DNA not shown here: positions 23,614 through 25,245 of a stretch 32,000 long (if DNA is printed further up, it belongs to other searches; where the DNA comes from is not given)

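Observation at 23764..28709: Giant cysteine-rich surface protein followed by a ferric-reductase-TM/DM13 fusion: candidate extracytoplasmic redox system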

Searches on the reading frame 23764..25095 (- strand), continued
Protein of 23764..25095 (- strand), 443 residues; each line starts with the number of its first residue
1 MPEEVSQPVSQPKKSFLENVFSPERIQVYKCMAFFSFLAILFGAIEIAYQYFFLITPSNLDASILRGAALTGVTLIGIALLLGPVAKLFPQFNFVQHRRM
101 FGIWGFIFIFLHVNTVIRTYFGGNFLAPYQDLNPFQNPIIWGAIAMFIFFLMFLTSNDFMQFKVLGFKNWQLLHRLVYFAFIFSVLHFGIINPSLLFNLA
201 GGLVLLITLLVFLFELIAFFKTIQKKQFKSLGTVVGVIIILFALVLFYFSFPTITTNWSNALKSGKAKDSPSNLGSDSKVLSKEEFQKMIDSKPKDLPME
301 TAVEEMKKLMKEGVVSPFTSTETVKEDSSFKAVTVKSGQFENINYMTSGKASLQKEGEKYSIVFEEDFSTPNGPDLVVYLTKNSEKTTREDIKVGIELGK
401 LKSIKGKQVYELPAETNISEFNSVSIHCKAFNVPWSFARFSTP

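Call 26: search_protein_families(library=pfam, proteins=[L016:6522-9230:+, L019:4283-7030:+, L027:5474-8197:+, L025:6465-8717:+, L025:8768-9346:+, L014:3901-5016:-, L027:4046-4984:+, L027:8166-9740:+, L022:4725-5267:+, L022:4154-4693:+], max_evalue=0.001)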
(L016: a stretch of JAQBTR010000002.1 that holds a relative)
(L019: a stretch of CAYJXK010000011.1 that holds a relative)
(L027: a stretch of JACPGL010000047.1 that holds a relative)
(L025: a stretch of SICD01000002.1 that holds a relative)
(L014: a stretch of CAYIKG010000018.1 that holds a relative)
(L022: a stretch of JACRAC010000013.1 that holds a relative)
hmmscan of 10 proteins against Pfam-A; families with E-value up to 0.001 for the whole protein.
L016:6522-9230:+ (902 aa): 11 families
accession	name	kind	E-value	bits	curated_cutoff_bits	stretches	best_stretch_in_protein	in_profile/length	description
PF01266.30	DAO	-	1.1e-44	153.9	27.9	1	27-361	1-351/353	FAD dependent oxidoreductase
PF00355.32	Rieske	-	5.9e-19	68.2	20.3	1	399-484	2-87/88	Rieske [2Fe-2S] domain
PF10517.14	DM13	-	6.6e-15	56.1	25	1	801-901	2-105/105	Electron transfer DM13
PF01794.25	Ferric_reduct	-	6.3e-11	42.8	28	1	581-672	31-120/121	Ferric reductase like transmembrane component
PF13806.12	Rieske_2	-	7.9e-09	35.8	27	1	399-496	2-104/104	Rieske-like [2Fe-2S] domain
PF07992.20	Pyr_redox_2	-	1.2e-07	31.9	26.1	2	27-281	2-150/291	Pyridine nucleotide-disulphide oxidoreductase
PF13450.12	NAD_binding_8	-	9.9e-06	26.2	21.9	1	30-59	1-31/68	NAD(P)-binding Rossmann-like domain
PF12831.13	FAD_oxidored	-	9.6e-05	22.3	27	1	27-59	1-33/416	FAD dependent oxidoreductase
PF03486.20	HI0933_like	-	0.00011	22.1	50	0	27-58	2-33/244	HI0933-like protein Rossmann domain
PF13738.12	Pyr_redox_3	-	0.00017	21.4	30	0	29-60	1-33/305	Pyridine nucleotide-disulphide oxidoreductase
PF00890.30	FAD_binding_2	-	0.00096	18.9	20.4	0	27-72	1-46/414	FAD binding domain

L019:4283-7030:+ (915 aa): 12 families
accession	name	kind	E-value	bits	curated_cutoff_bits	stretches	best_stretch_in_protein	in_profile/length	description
PF01266.30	DAO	-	9.5e-43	147.5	27.9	1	31-372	1-353/353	FAD dependent oxidoreductase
PF00355.32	Rieske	-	4.5e-16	59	20.3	1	411-494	4-88/88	Rieske [2Fe-2S] domain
PF13806.12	Rieske_2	-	9e-13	48.5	27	1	409-505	2-104/104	Rieske-like [2Fe-2S] domain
PF10517.14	DM13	-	4.5e-12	47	25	1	813-913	2-105/105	Electron transfer DM13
PF01794.25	Ferric_reduct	-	4.8e-11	43.2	28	1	594-686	30-120/121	Ferric reductase like transmembrane component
PF03486.20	HI0933_like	-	1.7e-06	28.1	50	0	31-62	2-33/244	HI0933-like protein Rossmann domain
PF13738.12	Pyr_redox_3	-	3.2e-06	27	30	0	192-234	92-134/305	Pyridine nucleotide-disulphide oxidoreductase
PF22543.2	Rieske_4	-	5.8e-05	23.8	28.4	1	424-479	16-75/119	Soluble Rieske-type ferredoxin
PF13450.12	NAD_binding_8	-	9.5e-05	23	21.9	1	34-63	1-31/68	NAD(P)-binding Rossmann-like domain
PF12831.13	FAD_oxidored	-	0.00015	21.6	27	1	31-63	1-33/416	FAD dependent oxidoreductase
PF07992.20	Pyr_redox_2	-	0.00052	20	26.1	0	31-237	2-113/291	Pyridine nucleotide-disulphide oxidoreductase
PF00890.30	FAD_binding_2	-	0.00089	19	20.4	0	31-71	1-41/414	FAD binding domain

L027:5474-8197:+ (907 aa): 13 families
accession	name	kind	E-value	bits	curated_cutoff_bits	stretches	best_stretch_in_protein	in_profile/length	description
PF01266.30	DAO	-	4e-45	155.3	27.9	1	32-369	1-351/353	FAD dependent oxidoreductase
PF00355.32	Rieske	-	9e-17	61.2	20.3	1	408-492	3-87/88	Rieske [2Fe-2S] domain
PF10517.14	DM13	-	4.1e-16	60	25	1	806-905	2-104/105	Electron transfer DM13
PF13806.12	Rieske_2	-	7.3e-11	42.4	27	1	407-503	2-103/104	Rieske-like [2Fe-2S] domain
PF01794.25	Ferric_reduct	-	6.5e-10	39.6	28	1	587-677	29-117/121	Ferric reductase like transmembrane component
PF13450.12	NAD_binding_8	-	8.1e-09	36.1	21.9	1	35-69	1-35/68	NAD(P)-binding Rossmann-like domain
PF07992.20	Pyr_redox_2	-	2.3e-05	24.4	26.1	1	32-233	2-109/291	Pyridine nucleotide-disulphide oxidoreductase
PF03486.20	HI0933_like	-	4.5e-05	23.5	50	0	32-63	2-33/244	HI0933-like protein Rossmann domain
PF01494.25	FAD_binding_3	-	4.8e-05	23.2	22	1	30-65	1-36/349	FAD binding domain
PF00890.30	FAD_binding_2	-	6.6e-05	22.7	20.4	1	32-69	1-38/414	FAD binding domain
PF12831.13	FAD_oxidored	-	9.5e-05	22.3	27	1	32-67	1-36/416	FAD dependent oxidoreductase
PF01946.23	Thi4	-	0.00014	21.7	26.2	1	21-67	8-55/235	Thi4 family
PF13738.12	Pyr_redox_3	-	0.00067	19.4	30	0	35-65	2-33/305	Pyridine nucleotide-disulphide oxidoreductase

L025:6465-8717:+ (750 aa): 13 families
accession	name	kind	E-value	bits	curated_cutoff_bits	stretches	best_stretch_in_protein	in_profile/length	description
PF01266.30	DAO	-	4.6e-48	165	27.9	1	27-369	1-353/353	FAD dependent oxidoreductase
PF00355.32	Rieske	-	1.5e-17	63.7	20.3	1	405-492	1-88/88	Rieske [2Fe-2S] domain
PF01794.25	Ferric_reduct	-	5.2e-11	43.1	28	1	577-677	20-120/121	Ferric reductase like transmembrane component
PF13806.12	Rieske_2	-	4.7e-10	39.8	27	1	405-503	1-104/104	Rieske-like [2Fe-2S] domain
PF03486.20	HI0933_like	-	1.5e-09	38.1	50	1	27-59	2-34/244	HI0933-like protein Rossmann domain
PF13738.12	Pyr_redox_3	-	2e-09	37.6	30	1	187-230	91-134/305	Pyridine nucleotide-disulphide oxidoreductase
PF07992.20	Pyr_redox_2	-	1.7e-08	34.7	26.1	1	27-230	2-110/291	Pyridine nucleotide-disulphide oxidoreductase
PF00890.30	FAD_binding_2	-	8.5e-08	32.2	20.4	1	27-229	1-202/414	FAD binding domain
PF01134.28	GIDA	-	2e-07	30.8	22.1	1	27-57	1-31/391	Glucose inhibited division protein A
PF12831.13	FAD_oxidored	-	7.6e-07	29.2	27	1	27-65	1-39/416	FAD dependent oxidoreductase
PF13450.12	NAD_binding_8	-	9.1e-07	29.5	21.9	1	30-64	1-35/68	NAD(P)-binding Rossmann-like domain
PF01494.25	FAD_binding_3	-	7e-06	25.9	22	1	25-64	1-40/349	FAD binding domain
PF22543.2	Rieske_4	-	2.4e-05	25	28.4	1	411-477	5-75/119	Soluble Rieske-type ferredoxin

L025:8768-9346:+ (192 aa): 1 family
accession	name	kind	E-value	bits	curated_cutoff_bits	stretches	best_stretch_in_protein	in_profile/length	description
PF10517.14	DM13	-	9.1e-17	62.1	25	1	91-191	2-105/105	Electron transfer DM13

L014:3901-5016:- (371 aa): 12 families
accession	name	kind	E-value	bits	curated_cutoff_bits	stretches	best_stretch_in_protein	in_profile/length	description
PF01266.30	DAO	-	3.6e-37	129.2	27.9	1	23-351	1-353/353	FAD dependent oxidoreductase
PF07992.20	Pyr_redox_2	-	2.7e-10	40.6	26.1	1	23-223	2-107/291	Pyridine nucleotide-disulphide oxidoreductase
PF00890.30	FAD_binding_2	-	7.7e-10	39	20.4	1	23-67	1-45/414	FAD binding domain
PF13450.12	NAD_binding_8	-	2e-07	31.6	21.9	1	26-55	1-30/68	NAD(P)-binding Rossmann-like domain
PF01946.23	Thi4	-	6.5e-07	29.3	26.2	1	10-60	6-58/235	Thi4 family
PF01134.28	GIDA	-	5.3e-06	26.2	22.1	1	23-223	1-148/391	Glucose inhibited division protein A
PF13738.12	Pyr_redox_3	-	6e-06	26.2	30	1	26-57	2-34/305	Pyridine nucleotide-disulphide oxidoreductase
PF12831.13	FAD_oxidored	-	1.2e-05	25.3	27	1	23-69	1-48/416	FAD dependent oxidoreductase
PF03486.20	HI0933_like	-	2.1e-05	24.6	50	0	23-56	2-36/244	HI0933-like protein Rossmann domain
PF01593.30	Amino_oxidase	-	6.5e-05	22.8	19.8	0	31-53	1-23/443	Flavin containing amine oxidoreductase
PF01494.25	FAD_binding_3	-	7.2e-05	22.6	22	1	22-54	2-34/349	FAD binding domain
PF00070.33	Pyr_redox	-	0.00017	22.4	22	0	24-52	2-30/82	Pyridine nucleotide-disulphide oxidoreductase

L027:4046-4984:+ (312 aa): 2 families
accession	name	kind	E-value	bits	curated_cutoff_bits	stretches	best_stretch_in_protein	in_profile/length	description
PF04055.27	Radical_SAM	-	8.1e-12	46.1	29.5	1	51-156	2-108/166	Radical SAM superfamily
PF13186.11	SPASM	-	4.7e-07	30.4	21.5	1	208-272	1-66/67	Iron-sulfur cluster-binding domain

L027:8166-9740:+ (524 aa): 2 families
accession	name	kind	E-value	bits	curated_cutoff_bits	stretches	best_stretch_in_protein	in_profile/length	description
PF13231.12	PMT_2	-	2.1e-14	54.5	26.1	1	117-226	23-132/160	Dolichyl-phosphate-mannose-protein mannosyltransferase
PF03901.23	Glyco_transf_22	-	2.9e-06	27.2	23.8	1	115-392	80-359/414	Alg9-like mannosyltransferase family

L022:4725-5267:+ (180 aa): 8 families
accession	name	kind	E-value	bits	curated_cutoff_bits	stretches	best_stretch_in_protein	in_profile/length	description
PF01596.23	Methyltransf_3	-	5.5e-25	88.3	22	1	14-147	18-159/204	O-methyltransferase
PF13578.12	Methyltransf_24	-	3.8e-12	47.4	26.3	1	45-143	1-105/105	Methyltransferase domain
PF13649.12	Methyltransf_25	-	1.9e-08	35.3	27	1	44-136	1-97/97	Methyltransferase domain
PF02353.26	CMAS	-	6.3e-07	29.4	27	1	42-152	64-176/273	Mycolic acid cyclopropane synthetase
PF08241.18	Methyltransf_11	-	1.2e-06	29.5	21.2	1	45-139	1-94/95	Methyltransferase domain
PF13847.12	Methyltransf_31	-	3e-05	24.2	27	1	41-150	4-119/145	Methyltransferase domain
PF09445.16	Methyltransf_15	-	0.00011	22.3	22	1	42-114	2-77/165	RNA cap guanine-N2 methyltransferase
PF07279.17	DUF1442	-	0.00032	20.6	27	1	47-167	55-174/218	Protein of unknown function (DUF1442)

L022:4154-4693:+ (179 aa): 1 family
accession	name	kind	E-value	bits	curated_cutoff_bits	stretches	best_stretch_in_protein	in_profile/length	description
PF10517.14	DM13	-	1.4e-17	64.6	25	1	78-178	2-105/105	Electron transfer DM13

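Call 31: search_solved_structures(query=A1, max_evalue=1, show_alignments=2)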
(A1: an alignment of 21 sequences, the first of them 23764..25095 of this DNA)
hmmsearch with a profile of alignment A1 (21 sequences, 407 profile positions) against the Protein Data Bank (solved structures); distinct sequences matched with E-value up to 1: 3.
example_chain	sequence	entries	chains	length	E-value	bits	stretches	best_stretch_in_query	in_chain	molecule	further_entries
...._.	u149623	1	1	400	0.001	21.5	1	132-203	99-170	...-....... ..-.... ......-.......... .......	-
8qta_A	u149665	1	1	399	0.0012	21.2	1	132-203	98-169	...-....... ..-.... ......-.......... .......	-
8qt6_A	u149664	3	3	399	0.0012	21.2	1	132-203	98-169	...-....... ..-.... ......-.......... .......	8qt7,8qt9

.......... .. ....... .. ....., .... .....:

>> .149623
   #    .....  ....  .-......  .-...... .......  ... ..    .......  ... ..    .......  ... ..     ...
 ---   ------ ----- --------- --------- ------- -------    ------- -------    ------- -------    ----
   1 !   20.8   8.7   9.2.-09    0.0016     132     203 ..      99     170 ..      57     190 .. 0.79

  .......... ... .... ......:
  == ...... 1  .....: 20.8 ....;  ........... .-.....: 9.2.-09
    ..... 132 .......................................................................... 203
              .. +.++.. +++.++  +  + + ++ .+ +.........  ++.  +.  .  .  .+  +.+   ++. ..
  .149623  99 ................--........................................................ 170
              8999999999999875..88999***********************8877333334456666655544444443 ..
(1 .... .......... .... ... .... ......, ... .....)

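Call 40: find_encoding_contigs(protein=P0002, flank=10000, max_places=3)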
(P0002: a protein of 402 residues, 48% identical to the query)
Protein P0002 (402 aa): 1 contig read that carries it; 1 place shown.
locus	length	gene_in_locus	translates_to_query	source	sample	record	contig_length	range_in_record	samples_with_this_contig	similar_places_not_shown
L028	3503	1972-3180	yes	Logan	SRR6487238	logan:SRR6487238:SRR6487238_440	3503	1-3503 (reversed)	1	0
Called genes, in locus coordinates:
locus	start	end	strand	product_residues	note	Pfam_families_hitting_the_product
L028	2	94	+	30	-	?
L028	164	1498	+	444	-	PF00939:Na_sulph_symp, PF03600:CitMHS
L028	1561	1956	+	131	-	PF09055:Sod_Ni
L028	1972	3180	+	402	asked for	PF01794:Ferric_reduct, PF10517:DM13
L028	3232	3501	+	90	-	?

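Call 41: find_encoding_contigs(protein=P0003, flank=10000, max_places=3)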
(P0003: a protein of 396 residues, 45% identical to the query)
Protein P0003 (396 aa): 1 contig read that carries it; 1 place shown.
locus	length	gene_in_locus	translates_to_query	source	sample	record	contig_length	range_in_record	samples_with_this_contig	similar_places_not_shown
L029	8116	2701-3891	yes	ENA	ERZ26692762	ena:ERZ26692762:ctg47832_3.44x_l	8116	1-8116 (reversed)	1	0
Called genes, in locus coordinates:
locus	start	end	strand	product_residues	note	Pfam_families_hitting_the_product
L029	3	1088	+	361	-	?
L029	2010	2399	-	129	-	-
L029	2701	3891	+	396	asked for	PF01794:Ferric_reduct, PF10517:DM13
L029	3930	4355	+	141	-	-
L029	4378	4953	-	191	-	PF11645:PDDEXK_5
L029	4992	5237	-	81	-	-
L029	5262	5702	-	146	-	-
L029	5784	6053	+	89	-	PF02583:Trns_repr_metal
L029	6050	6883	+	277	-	PF00581:Rhodanese, PF07610:DUF1573, PF22544:HYDIN_VesB_CFA65-like_Ig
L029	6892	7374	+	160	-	PF07610:DUF1573, PF22544:HYDIN_VesB_CFA65-like_Ig (weak)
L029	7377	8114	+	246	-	?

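Call 42: predict_structure(alignment_id=A1)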
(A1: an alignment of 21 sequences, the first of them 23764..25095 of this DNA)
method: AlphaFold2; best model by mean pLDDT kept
length: 443 residues; sequences in the alignment: 21
mean_pLDDT: 86.2   pTM: 0.61
mean pLDDT of the five models: 86.2, 86.2, 83.7, 82.5, 80.3
residues with pLDDT >= 90: 242; 70-90: 157; 50-70: 16; < 50: 28
segments of 3 or more residues with pLDDT < 50: 1-15, 267-276
pLDDT, mean of each block of 10 residues (from residue 1): 41 48 72 93 95 81 92 95 91 88 96 92 85 89 95 89 89 91 91 82 93 93 89 90 94 77 53 48 83 85 86 82 90 95 88 96 96 93 94 96 96 93 95 95 74
secondary structure, 60 per line:
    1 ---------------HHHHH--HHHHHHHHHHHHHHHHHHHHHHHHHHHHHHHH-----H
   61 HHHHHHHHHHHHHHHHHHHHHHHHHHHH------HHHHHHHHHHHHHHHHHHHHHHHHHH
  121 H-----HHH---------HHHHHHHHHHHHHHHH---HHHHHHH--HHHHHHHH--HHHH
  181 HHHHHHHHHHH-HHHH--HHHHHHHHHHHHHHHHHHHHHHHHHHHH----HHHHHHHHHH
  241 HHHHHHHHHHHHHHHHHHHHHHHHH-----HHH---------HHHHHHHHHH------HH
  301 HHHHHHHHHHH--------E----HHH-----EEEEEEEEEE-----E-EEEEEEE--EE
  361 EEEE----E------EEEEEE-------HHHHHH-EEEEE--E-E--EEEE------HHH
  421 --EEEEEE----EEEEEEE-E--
elements in order: H16-20 H23-54 H60-88 H95-121 H139-154 H158-164 H167-174 H177-191 H193-196 H199-226 H231-265 H283-292 H299-311 E333-342 E350-356 E359-364 E376-381 H389-394 E396-400 E408-411 E423-428 E433-439

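Call 46: fold_search(model_id=the predicted structure, library=pdb)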
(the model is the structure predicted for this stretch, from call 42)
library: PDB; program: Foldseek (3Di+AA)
matches with E <= 10: 474; with E <= 0.001: 0
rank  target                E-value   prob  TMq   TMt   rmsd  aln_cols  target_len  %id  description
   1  8ucd_A                1.7e-03  1.00  0.31  0.53   7.0       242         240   14  Cryo-EM structure of human STEAP1 in complex with AMG 509 Fab (released 2023-11-22)
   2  7tai_A                1.8e-03  1.00  0.36  0.37   5.9       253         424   17  Structure of STEAP2 in complex with ligands (released 2023-01-25)
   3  6y9b_A                3.0e-03  1.00  0.32  0.54   7.7       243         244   14  Cryo-EM structure of trimeric human STEAP1 bound to three Fab120.545 fragments (released 2020-05-20)
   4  8ucd_C                3.8e-03  1.00  0.27  0.44   8.9       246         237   15  Cryo-EM structure of human STEAP1 in complex with AMG 509 Fab (released 2023-11-22)
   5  8ucd_B                7.1e-03  1.00  0.31  0.53   8.0       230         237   14  Cryo-EM structure of human STEAP1 in complex with AMG 509 Fab (released 2023-11-22)
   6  5zle                  1.1e-02  1.00  0.24  0.39   8.7       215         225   13  Human duodenal cytochrome b (Dcytb) in substrate free form (released 2018-10-31)
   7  5c5b_D                3.3e-02  0.18  0.11  0.12  34.6       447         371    9  Crystal Structure of Human APPL BAR-PH Heterodimer (released 2016-06-22)
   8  4o6y_B                4.4e-02  0.99  0.26  0.47   7.6       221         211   13  Crystal Structure of Cytochrome b561 (released 2014-02-05)
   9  4o7g_A                6.2e-02  0.99  0.26  0.47   7.7       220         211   12  Crystal Structure of Ascorbate-bound Cytochrome b561, crystal soaked in 1 M L-ascorbate for 40 minutes (released 2014-02-05)
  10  4o7g_B                6.2e-02  0.99  0.26  0.47   7.7       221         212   13  Crystal Structure of Ascorbate-bound Cytochrome b561, crystal soaked in 1 M L-ascorbate for 40 minutes (released 2014-02-05)
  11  2elb                  6.2e-02  0.09  0.09  0.10  32.5       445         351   12  Crystal Structure of the BAR-PH domain of human APPL1 (released 2007-05-29)
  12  5c5b_B                8.6e-02  0.12  0.11  0.13  34.6       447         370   10  Crystal Structure of Human APPL BAR-PH Heterodimer (released 2016-06-22)
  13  5k7l_A                9.0e-02  0.08  0.09  0.07  27.2       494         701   10  Single particle cryo-EM structure of the voltage-gated K+ channel Eag1 bound to the channel inhibitor calmodulin (released 2016-08-17)
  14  4h8s_B                9.5e-02  0.12  0.11  0.12  35.4       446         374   10  Crystal structure of human APPL2BARPH domain (released 2012-10-17)
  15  4o6y_A                1.1e-01  0.98  0.26  0.46   8.0       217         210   12  Crystal Structure of Cytochrome b561 (released 2014-02-05)
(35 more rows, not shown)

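Call 48: find_related_loci(query=A1, collection=metagenome_contigs, flank=8000)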
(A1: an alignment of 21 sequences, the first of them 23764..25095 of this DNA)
Query A1 (443 aa) in metagenome_contigs; peptide patterns used: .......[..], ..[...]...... (x = any residue, [..] = any of these).
157 stretches matched a pattern; 22 encode a relative of the query (tblastn E <= 1e-3); 22 distinct loci.
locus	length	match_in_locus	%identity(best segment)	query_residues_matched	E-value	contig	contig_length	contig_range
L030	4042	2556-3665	42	36-438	4e-96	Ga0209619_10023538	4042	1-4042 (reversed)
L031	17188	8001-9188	40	5-438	3e-95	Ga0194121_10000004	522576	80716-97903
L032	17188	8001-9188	40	5-438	3e-95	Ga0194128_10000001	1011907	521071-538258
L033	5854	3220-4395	43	16-438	2e-93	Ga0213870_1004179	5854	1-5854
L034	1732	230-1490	49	38-438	1e-55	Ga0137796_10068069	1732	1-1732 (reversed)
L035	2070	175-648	55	287-438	5e-53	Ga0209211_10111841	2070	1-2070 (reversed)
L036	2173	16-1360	47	38-442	3e-52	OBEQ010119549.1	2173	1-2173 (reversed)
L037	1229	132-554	60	295-437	2e-51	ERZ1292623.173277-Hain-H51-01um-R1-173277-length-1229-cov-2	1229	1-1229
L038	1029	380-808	53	298-441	4e-50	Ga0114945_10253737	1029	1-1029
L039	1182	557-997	54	290-438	2e-49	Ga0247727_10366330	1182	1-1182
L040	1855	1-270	69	349-438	2e-38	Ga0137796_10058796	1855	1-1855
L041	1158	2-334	54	329-438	1e-36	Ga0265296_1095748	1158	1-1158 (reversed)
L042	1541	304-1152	40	70-443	4e-28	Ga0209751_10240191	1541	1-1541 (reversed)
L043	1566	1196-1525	36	336-438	1e-15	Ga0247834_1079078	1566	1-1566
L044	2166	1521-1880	35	331-443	1e-15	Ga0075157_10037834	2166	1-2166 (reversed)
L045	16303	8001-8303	41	332-438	3e-15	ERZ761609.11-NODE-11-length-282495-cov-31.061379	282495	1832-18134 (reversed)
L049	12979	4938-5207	35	345-441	1e-10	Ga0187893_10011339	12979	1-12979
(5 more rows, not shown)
